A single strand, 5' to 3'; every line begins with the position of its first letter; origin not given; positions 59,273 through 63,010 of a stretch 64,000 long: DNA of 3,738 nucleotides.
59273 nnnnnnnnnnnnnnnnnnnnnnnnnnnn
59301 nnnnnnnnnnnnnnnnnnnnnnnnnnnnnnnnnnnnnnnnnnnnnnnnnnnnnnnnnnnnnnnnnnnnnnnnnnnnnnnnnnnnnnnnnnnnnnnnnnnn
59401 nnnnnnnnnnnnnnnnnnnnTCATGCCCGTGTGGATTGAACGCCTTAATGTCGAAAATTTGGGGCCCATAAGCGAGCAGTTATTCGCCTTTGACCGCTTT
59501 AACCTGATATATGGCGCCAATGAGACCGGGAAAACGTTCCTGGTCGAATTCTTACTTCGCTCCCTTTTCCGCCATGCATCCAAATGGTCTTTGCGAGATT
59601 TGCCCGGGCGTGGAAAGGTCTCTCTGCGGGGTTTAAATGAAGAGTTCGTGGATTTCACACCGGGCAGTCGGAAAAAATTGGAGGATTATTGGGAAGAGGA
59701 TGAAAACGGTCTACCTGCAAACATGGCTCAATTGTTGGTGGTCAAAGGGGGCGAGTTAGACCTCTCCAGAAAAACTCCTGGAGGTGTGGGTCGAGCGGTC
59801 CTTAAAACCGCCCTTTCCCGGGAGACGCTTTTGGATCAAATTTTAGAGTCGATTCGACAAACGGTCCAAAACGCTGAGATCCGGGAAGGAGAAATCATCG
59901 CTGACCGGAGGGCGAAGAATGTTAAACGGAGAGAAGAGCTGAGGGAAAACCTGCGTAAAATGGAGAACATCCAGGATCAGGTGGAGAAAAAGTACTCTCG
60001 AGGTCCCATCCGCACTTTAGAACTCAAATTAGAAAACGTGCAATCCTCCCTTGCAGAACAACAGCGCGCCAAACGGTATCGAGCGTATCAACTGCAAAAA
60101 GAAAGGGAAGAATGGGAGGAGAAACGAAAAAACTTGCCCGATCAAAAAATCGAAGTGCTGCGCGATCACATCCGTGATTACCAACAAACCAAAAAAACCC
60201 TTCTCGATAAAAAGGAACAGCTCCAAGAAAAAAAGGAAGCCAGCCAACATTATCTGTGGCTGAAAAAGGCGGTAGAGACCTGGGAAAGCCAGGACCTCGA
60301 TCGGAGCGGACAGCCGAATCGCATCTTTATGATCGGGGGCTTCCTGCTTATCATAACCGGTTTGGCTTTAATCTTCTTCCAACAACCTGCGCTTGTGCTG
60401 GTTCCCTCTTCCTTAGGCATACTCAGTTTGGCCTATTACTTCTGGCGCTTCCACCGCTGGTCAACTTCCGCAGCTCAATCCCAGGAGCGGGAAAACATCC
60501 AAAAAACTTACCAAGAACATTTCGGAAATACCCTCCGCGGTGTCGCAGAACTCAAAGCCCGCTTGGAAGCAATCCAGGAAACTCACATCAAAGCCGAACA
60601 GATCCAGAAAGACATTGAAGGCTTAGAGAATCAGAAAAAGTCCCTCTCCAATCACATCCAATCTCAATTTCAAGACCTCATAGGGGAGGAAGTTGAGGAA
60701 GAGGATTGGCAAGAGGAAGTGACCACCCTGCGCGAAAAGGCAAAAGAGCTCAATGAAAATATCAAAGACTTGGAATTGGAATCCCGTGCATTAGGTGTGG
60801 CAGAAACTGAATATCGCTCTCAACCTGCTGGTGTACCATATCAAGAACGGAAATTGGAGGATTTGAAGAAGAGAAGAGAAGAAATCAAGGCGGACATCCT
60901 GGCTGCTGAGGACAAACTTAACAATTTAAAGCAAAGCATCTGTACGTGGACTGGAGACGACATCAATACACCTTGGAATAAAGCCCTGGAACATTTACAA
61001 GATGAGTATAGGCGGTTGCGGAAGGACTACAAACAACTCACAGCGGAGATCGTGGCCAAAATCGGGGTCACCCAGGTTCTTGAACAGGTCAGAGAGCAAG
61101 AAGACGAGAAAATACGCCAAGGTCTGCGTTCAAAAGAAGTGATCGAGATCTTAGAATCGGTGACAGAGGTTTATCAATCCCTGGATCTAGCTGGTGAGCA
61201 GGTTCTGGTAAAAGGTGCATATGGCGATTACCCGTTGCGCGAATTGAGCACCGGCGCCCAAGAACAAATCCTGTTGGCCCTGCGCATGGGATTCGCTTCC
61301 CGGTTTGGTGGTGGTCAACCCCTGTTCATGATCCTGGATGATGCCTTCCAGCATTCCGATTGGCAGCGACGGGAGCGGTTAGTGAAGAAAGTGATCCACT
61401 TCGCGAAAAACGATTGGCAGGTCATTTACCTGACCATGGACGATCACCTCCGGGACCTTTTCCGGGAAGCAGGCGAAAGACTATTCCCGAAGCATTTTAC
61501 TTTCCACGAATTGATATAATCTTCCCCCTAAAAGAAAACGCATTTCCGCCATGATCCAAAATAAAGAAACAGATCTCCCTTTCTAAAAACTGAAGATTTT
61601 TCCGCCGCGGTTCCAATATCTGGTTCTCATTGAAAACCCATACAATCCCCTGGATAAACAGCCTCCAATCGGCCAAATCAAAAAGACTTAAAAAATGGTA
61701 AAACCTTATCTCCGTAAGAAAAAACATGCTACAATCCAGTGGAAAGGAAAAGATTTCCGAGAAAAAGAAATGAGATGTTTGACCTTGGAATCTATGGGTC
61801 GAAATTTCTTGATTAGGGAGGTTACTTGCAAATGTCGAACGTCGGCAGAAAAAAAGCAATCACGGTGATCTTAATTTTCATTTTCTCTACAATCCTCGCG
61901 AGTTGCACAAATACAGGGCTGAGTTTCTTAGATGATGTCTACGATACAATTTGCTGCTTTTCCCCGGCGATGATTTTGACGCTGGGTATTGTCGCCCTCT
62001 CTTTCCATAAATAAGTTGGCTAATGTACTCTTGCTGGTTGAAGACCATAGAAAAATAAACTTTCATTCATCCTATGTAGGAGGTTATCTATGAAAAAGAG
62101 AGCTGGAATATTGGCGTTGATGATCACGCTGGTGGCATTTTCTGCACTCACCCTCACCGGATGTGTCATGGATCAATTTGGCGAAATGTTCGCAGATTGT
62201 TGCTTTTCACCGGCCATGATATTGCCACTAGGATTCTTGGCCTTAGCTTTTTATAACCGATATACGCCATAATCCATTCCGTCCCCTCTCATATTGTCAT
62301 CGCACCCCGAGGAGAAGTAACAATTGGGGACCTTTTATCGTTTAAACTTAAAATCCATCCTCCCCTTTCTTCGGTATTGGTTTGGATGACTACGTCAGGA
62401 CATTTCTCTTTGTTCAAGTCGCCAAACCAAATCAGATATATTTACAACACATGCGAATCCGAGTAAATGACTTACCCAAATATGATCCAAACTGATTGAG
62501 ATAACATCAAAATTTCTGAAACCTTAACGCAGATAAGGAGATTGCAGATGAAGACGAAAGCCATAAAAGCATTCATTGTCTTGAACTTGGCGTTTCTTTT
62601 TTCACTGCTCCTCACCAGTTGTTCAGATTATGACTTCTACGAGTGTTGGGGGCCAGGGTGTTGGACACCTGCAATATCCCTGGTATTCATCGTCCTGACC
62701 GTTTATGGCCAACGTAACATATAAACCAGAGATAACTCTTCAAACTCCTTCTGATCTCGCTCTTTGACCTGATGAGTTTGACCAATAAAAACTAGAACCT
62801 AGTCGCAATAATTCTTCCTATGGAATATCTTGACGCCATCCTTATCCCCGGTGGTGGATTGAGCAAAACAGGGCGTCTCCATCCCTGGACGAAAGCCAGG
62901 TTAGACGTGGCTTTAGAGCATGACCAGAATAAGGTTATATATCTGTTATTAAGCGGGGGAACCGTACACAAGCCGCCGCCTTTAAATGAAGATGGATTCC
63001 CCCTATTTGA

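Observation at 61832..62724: Array of three paralogous ~60-aa mini-lipoproteins with variable acidic cores and a conserved Cys motif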

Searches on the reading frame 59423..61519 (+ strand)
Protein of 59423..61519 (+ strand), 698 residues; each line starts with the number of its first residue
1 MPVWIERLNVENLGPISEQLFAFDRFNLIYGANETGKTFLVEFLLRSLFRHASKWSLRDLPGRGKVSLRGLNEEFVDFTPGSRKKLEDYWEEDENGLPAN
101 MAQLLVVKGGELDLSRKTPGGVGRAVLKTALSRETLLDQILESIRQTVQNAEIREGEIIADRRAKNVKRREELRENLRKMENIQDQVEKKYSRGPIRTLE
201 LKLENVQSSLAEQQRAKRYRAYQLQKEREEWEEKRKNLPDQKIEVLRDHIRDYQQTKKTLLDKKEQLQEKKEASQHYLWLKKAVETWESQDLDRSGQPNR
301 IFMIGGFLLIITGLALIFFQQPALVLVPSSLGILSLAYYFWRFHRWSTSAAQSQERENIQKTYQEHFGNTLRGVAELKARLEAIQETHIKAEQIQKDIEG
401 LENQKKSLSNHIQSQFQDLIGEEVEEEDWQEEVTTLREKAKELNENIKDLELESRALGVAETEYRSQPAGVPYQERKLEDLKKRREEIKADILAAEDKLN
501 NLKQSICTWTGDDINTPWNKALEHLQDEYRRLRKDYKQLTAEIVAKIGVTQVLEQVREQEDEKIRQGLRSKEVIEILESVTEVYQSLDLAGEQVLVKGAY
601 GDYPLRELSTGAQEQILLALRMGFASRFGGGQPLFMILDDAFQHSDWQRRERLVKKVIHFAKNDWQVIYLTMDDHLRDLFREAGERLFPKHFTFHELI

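Call 47: search_protein_families(library=pfam, proteins=[window:59423-61519:+], max_evalue=0.001)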
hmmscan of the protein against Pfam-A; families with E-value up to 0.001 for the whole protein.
window:59423-61519:+ (698 aa): 3 families
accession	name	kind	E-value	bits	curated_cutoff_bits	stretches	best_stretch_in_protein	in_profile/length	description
PF02463.25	SMC_N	-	2e-05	24.5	40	0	387-675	54-200/220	RecF/RecN/SMC N terminal domain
PF13514.12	AAA_27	-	0.00062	19.8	22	1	5-49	3-51/206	AAA domain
PF09656.15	PGPGW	-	0.00091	19.2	23.3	0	303-339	5-41/53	Putative transmembrane protein (PGPGW)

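Call 58: search_protein_families(library=padloc, proteins=[window:59423-61519:+], max_evalue=0.01)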
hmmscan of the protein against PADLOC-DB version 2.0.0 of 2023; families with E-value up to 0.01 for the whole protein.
window:59423-61519:+ (698 aa): 7 families
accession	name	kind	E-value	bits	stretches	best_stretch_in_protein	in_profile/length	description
PDLC03859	LmuB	-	2.5e-12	44.8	1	380-690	284-606/611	-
PDLC04140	mad8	-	4.4e-07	27.7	1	24-219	27-141/314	mads_8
PDLC04894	PDC-S06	-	4.6e-05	20.1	1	18-48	22-51/740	-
PDLC04033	PD-T4-4_A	-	0.00029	18.1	1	8-108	3-102/460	-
PDLC04214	HEC-02A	-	0.00031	18.1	1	5-44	2-42/338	-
PDLC03863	LmuB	-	0.0014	15.4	1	3-44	3-44/610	-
PDLC03865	LmuB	-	0.0023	14.2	0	140-286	232-368/1007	-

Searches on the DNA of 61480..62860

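Call 76: search_rna_families(source=window, start=61480, end=62860, threshold=evalue, max_evalue=5)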
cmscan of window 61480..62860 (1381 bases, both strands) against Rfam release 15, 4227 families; matches with E-value up to 5: 4.
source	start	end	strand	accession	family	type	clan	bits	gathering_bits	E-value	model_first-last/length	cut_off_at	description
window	61610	61636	+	RF01319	CRISPR-DR6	Gene; CRISPR;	-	18.6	39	1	1-30/30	no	CRISPR RNA direct repeat element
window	61727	61765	+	RF02979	freshwater-1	Gene; sRNA;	-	16.6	72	1.5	1-62/62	no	freshwater-1 RNA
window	62039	62114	-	RF01952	SOX2OT_exon2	Gene; lncRNA;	-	15.4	45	1.2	1-69/69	no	SOX2 overlapping transcript exon 2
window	62329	62365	-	RF01306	sR52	Gene; snRNA; snoRNA; CD-box;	-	15.2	50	2.8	1-60/60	no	Small nucleolar RNA sR52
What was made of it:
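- No metal riboswitch is present in the leader (call 76).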

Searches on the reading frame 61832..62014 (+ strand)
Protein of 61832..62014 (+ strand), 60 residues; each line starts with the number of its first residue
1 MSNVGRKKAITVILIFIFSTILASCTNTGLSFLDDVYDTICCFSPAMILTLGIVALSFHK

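Call 3: search_protein_families(library=ncbifam, proteins=[window:61832-62011:+], max_evalue=10)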
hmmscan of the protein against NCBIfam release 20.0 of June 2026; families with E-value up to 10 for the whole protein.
seq(60 aa): 1 family
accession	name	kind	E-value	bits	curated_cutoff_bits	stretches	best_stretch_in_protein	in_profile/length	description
NF033565.0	trans_MerF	equivalog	0.0041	16.9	50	1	39-57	13-31/59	mercury resistance system transport protein MerF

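Call 4: search_protein_families(library=pfam, proteins=[window:61832-62011:+], max_evalue=10)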
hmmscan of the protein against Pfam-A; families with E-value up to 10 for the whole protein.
seq(60 aa): 0 families

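Call 9: find_homologous_proteins(query=A1, max_evalue=1)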
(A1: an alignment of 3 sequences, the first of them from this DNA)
Query A1 (3 sequences) (60 aa, profile of the alignment): 9 proteins with E <= 1 among 27 candidates.
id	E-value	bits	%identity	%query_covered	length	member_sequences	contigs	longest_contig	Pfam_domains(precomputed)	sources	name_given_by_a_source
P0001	2.2e-29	119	70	33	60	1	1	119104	-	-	-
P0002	5.6e-27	111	30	77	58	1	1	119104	-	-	-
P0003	5.6e-25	105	65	33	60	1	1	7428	-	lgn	-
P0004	2.4e-22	96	100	100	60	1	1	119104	-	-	-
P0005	5.8e-20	89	60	33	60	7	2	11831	-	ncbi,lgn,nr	ncbi:MAG: hypothetical protein KGY39_07870 [Anaerolineales bacterium]|nr:hypothetical protein [Anaer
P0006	2.2e-19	87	83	100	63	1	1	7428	-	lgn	-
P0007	2.8e-13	67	63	27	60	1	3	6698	-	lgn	-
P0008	1.3e-12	65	63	27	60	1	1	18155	-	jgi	-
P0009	5.5e-12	63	35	82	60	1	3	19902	-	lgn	-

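Call 11: find_encoding_contigs(protein=P0005, flank=6000, max_places=4)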
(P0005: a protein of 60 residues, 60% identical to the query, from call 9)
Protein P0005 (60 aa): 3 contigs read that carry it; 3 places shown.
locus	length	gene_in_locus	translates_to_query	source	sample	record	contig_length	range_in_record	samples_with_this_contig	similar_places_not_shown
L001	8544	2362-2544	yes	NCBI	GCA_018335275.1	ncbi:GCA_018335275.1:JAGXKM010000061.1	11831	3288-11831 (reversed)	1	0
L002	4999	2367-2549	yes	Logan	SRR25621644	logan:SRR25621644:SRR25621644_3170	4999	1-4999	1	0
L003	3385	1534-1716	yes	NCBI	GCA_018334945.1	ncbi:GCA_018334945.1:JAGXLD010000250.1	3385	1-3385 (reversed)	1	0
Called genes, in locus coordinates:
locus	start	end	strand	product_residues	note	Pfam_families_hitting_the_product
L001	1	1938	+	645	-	?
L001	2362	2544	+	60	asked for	-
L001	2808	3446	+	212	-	PF02698:DUF218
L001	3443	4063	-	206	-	-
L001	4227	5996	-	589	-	PF00664:ABC_membrane, PF00005:ABC_tran, PF02463:SMC_N (faint)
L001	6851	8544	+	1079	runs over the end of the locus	PF13401:AAA_22, PF24883:NPHP3_N, PF25199:nSTAND_NTPase5 (faint), PF25873:WHD_MalT, PF17874:TPR_MalT (faint), PF13424:TPR_12 (weak), PF03704:BTAD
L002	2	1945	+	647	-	?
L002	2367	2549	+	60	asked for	-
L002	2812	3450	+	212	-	PF02698:DUF218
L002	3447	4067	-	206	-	-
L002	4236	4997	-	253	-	?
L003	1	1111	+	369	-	?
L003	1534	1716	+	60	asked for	-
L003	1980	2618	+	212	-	PF02698:DUF218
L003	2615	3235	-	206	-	-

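Call 12: find_encoding_contigs(protein=P0009, flank=6000, max_places=4)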
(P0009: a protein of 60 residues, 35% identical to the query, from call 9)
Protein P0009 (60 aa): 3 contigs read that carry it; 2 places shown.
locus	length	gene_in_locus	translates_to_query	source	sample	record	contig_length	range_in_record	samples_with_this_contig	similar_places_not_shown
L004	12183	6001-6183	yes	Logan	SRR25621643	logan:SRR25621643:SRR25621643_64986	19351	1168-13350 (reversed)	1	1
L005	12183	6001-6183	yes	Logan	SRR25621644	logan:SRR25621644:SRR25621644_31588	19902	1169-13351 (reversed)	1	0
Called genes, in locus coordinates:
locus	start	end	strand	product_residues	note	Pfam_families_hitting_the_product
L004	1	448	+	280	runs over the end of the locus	PF02679:ComA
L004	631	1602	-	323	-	PF03009:GDPD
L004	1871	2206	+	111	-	-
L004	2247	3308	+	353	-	PF00149:Metallophos, PF12850:Metallophos_2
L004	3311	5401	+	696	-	-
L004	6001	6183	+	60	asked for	-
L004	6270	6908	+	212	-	PF02698:DUF218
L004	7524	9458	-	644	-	PF00664:ABC_membrane, PF00005:ABC_tran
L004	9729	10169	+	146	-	PF10025:DUF2267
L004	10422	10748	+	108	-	-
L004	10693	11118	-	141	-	PF00571:CBS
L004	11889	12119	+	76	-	-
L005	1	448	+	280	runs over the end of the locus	PF02679:ComA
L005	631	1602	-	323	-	PF03009:GDPD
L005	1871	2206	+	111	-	-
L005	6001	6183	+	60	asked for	-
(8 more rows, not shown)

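Call 13: find_encoding_contigs(protein=P0008, flank=6000, max_places=4)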
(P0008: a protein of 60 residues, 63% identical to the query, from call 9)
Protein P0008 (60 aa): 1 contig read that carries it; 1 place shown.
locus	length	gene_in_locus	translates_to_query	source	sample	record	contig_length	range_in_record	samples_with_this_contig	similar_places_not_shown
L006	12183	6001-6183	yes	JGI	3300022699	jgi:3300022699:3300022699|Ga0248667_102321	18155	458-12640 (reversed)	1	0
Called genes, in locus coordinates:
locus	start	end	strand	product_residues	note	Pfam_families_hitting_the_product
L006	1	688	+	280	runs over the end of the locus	PF02679:ComA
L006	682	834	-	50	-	-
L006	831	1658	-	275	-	PF03009:GDPD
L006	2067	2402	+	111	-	-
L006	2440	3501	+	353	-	PF00149:Metallophos, PF12850:Metallophos_2 (weak)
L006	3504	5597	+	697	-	PF13476:AAA_23 (weak)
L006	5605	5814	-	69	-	-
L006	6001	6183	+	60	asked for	-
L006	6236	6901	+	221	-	PF02698:DUF218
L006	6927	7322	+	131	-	-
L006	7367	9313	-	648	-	PF00664:ABC_membrane, PF00005:ABC_tran, PF02463:SMC_N (faint)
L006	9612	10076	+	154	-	-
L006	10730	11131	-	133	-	PF08570:DUF1761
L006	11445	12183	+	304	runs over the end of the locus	PF00296:Bac_luciferase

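Call 14: find_encoding_contigs(protein=P0003, flank=8000, max_places=3)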
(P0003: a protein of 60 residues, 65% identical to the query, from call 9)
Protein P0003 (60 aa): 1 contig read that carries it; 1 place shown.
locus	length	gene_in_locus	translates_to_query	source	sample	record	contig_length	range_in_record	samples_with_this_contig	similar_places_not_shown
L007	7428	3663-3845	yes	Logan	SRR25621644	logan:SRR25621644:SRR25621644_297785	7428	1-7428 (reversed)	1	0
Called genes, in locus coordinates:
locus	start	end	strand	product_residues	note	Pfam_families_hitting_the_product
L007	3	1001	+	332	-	?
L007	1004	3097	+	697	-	PF02463:SMC_N (faint), PF13175:AAA_15 (faint)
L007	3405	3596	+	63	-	-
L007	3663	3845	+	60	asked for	-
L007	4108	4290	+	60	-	-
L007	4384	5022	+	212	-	PF02698:DUF218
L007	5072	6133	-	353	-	PF09594:GT87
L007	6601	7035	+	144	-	PF10025:DUF2267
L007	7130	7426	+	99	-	?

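Call 15: find_encoding_contigs(protein=P0007, flank=8000, max_places=3)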
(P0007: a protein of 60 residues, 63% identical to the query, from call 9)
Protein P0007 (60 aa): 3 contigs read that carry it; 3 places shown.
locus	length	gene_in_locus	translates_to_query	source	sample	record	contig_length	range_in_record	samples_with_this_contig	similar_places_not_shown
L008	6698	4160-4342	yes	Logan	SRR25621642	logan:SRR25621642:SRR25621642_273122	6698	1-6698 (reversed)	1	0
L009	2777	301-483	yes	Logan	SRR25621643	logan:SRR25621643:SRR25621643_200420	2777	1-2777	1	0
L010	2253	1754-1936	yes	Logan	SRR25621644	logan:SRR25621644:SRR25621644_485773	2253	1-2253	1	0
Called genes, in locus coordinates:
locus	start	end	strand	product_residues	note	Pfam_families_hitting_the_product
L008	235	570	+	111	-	-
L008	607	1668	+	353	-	PF00149:Metallophos, PF12850:Metallophos_2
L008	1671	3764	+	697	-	PF13476:AAA_23 (weak)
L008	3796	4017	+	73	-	-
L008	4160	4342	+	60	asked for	-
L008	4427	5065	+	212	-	PF02698:DUF218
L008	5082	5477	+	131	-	-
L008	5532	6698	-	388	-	?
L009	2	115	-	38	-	?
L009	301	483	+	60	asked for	-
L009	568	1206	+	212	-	PF02698:DUF218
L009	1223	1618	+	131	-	-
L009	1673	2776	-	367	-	?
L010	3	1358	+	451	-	?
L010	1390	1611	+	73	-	-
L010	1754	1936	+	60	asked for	-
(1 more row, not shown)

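Call 23: search_solved_structures(query=A2, max_evalue=10, show_alignments=3)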
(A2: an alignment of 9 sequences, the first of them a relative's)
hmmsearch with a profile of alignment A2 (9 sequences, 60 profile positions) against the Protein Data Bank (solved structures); distinct sequences matched with E-value up to 10: 6.
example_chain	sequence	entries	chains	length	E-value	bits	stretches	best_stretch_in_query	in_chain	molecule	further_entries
8d4t_N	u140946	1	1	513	0.34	13.8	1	39-54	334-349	Cytochrome c oxidase subunit 1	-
5j4z_BN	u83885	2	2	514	0.34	13.8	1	39-54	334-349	Cytochrome c oxidase subunit 1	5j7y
1occ_A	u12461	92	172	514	0.34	13.8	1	39-54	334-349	CYTOCHROME C OXIDASE | Cytochrome c oxidase polypeptide I | Cytochrome c oxidase subunit 1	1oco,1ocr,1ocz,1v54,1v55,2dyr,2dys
4n91_A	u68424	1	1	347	0.35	13.8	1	6-29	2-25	TRAP dicarboxylate transporter, DctP subunit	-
7abw_A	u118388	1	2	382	1.7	11.6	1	32-56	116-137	PepSY domain-containing protein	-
7xma_B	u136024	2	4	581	5.3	10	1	39-54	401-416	Cytochrome c oxidase subunit 2,Cytochrome c oxidase subunit 1 | CYTOCHROME C OXIDASE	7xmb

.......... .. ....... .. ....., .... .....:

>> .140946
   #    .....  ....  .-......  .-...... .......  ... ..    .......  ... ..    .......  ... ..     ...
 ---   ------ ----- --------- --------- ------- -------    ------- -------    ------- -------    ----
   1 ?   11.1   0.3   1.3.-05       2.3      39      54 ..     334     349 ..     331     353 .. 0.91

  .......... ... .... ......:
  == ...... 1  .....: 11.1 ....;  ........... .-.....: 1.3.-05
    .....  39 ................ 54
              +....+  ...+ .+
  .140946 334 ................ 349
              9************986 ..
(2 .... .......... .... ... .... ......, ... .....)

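Call 28: search_protein_representatives(alignment_id=A2)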
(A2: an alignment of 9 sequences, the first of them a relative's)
Query: 9 sequences, 60 profile positions. Proteins with E-value up to 0.001 (for the whole library): 9; up to 1e-10: 2; up to 1e-30: 0. The best 9 are listed.
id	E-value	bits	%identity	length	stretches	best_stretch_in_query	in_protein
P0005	1.3e-27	111.3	-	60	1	1-59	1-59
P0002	4.4e-20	87.2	-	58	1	1-59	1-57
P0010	3.3e-08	49.1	-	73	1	4-49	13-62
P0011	1.5e-07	47.0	-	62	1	1-54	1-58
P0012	4.6e-07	45.5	-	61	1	5-57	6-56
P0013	9.7e-07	44.4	-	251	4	13-47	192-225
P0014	4.6e-06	42.3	-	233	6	29-42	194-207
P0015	4.0e-05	39.3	-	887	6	10-51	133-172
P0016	7.3e-05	38.4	-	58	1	1-57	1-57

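Call 39: find_encoding_contigs(protein=P0016, flank=7000, max_places=3)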
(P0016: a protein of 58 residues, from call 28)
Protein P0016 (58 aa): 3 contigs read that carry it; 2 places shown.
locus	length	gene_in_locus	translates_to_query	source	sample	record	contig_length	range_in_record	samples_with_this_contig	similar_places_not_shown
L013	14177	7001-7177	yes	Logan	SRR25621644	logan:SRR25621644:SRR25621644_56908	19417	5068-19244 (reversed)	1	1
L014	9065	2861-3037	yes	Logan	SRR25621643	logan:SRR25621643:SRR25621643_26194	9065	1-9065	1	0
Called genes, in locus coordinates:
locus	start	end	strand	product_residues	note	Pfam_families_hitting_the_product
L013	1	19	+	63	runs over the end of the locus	?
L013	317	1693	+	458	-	PF03972:MmgE_PrpD_N, PF19305:MmgE_PrpD_C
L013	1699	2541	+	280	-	PF02679:ComA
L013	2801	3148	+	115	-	-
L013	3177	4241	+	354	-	PF00149:Metallophos, PF12850:Metallophos_2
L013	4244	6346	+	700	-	PF02463:SMC_N (faint), PF13514:AAA_27 (weak)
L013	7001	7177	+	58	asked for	-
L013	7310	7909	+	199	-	PF02698:DUF218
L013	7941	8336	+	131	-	-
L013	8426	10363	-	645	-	PF00664:ABC_membrane, PF00005:ABC_tran, PF02463:SMC_N (faint)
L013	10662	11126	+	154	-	-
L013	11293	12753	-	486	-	-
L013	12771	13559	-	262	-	PF00106:adh_short, PF08659:KR, PF13561:adh_short_C2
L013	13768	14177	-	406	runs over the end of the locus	PF00326:Peptidase_S9 (faint)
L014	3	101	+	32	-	?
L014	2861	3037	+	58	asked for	-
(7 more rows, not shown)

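Call 40: find_encoding_contigs(protein=P0012, flank=7000, max_places=3)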
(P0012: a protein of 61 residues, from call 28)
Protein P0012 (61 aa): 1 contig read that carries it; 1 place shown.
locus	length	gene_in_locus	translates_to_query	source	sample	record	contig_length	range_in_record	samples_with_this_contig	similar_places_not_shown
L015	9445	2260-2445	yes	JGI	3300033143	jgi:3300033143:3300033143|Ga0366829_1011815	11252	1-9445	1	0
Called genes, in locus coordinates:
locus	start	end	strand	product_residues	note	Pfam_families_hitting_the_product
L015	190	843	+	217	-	PF00571:CBS, PF22190:TTHA0829-like_ACT (weak)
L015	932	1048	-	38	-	-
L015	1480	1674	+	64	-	-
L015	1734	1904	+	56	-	-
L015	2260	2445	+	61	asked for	-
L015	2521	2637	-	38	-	-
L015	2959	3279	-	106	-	PF00578:AhpC-TSA (weak), PF10417:1-cysPrx_C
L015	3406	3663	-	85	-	PF00578:AhpC-TSA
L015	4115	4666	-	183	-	-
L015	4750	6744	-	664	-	PF01979:Amidohydro_1, PF07969:Amidohydro_3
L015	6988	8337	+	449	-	PF02885:Glycos_trans_3N, PF00591:Glycos_transf_3, PF07831:PYNP_C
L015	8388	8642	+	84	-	PF07883:Cupin_2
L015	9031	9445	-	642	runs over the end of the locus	PF02665:Nitrate_red_gam, PF12838:Fer4_7 (faint), PF00037:Fer4 (faint), PF13183:Fer4_8, PF13187:Fer4_9, PF13237:Fer4_10, PF13534:Fer4_17 (weak), PF02754:CCG, +1 more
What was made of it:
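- One distant member (P0012) sits next to a peroxiredoxin gene in an unrelated context (call 40). The distant member P0012 lies in an unrelated context (call 40).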

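Call 41: find_encoding_contigs(protein=P0011, flank=7000, max_places=3)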
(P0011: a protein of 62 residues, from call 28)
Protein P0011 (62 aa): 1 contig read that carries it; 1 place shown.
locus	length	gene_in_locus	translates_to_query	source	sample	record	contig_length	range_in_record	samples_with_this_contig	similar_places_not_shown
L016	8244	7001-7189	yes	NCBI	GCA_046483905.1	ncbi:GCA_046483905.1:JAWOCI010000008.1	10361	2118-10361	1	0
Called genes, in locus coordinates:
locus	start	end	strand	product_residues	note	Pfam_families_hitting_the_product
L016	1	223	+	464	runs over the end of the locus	PF00515:TPR_1 (faint), PF07719:TPR_2 (faint), PF10602:RPN7 (faint), PF13181:TPR_8 (faint), PF13428:TPR_14 (faint), PF13432:TPR_16 (faint), PF14559:TPR_19 (faint), PF03704:BTAD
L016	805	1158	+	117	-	-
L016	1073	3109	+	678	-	PF01590:GAF (weak), PF13492:GAF_3 (faint), PF01590:GAF, PF13185:GAF_2, PF01966:HD, PF13487:HD_5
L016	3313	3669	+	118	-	-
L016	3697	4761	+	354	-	PF00149:Metallophos, PF12850:Metallophos_2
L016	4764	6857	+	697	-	-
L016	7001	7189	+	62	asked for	-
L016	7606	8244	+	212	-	PF02698:DUF218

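Call 52: predict_structure(alignment_id=A2)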
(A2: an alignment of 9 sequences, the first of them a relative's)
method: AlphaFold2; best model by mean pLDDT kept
length: 60 residues; sequences in the alignment: 9
mean_pLDDT: 66.1   pTM: 0.37
mean pLDDT of the five models: 66.1, 62.9, 62.1, 61.9, 60.8
residues with pLDDT >= 90: 0; 70-90: 26; 50-70: 29; < 50: 5
segments of 3 or more residues with pLDDT < 50: none
pLDDT, mean of each block of 10 residues (from residue 1): 69 77 57 52 70 72
secondary structure, 60 per line:
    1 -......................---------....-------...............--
elements in order: H2-23 H33-36 H44-58
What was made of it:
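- The AlphaFold2 model has low confidence (pLDDT 66) and shows only two helices (call 52). AlphaFold2 models two helices joined by a loop (call 52).
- Tried and rejected: It was too weak for a fold search, so none was run (call 52).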

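Call 58: search_protein_families(library=padloc, proteins=[window:61832-62014:+], max_evalue=0.01)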
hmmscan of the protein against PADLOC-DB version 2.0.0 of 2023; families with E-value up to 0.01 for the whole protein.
window:61832-62014:+ (60 aa): 0 families
